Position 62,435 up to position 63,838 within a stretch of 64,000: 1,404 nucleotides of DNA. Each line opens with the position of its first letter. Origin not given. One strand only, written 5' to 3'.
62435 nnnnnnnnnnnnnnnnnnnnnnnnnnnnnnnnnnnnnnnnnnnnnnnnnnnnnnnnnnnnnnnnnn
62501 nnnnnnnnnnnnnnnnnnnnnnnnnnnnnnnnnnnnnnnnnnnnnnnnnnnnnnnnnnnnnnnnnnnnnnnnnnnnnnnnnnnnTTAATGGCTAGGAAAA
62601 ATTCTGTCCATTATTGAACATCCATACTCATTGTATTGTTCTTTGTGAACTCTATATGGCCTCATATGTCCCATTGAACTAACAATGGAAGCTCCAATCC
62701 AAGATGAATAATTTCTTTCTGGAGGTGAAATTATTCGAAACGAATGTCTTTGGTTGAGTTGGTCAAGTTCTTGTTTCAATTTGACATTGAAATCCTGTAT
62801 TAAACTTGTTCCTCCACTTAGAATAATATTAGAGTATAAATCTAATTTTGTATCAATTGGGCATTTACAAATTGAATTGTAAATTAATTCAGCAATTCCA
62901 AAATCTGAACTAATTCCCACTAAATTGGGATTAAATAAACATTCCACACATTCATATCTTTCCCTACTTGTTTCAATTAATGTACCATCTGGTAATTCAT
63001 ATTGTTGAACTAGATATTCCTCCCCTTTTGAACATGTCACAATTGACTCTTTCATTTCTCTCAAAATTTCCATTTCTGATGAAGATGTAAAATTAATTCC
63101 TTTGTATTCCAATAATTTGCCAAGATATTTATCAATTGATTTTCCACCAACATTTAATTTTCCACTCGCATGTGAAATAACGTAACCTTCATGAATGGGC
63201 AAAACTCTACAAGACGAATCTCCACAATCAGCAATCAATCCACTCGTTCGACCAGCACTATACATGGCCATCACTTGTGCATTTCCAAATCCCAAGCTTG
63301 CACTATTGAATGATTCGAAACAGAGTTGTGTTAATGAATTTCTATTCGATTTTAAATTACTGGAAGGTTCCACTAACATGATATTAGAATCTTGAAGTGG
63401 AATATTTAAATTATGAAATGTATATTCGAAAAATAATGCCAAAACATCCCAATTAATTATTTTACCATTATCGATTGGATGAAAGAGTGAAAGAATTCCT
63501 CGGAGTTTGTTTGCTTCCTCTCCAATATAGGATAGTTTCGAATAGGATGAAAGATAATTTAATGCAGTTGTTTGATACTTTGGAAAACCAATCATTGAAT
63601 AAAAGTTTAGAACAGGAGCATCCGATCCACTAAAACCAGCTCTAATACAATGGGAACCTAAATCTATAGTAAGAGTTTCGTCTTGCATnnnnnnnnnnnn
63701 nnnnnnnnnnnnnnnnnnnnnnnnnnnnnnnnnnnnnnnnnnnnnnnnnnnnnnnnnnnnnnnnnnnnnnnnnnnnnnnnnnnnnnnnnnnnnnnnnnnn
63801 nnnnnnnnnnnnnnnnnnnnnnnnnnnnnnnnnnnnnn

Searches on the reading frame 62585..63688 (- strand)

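Call 28: search_protein_families(library=pfam, proteins=[window:62585-63688:-], max_evalue=0.001)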
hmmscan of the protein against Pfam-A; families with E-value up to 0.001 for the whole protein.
window:62585-63688:- (367 aa): 1 family
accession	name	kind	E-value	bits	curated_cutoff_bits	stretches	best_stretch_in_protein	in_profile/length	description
PF00022.25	Actin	-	1.2e-85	288.1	27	1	4-362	5-407/410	Actin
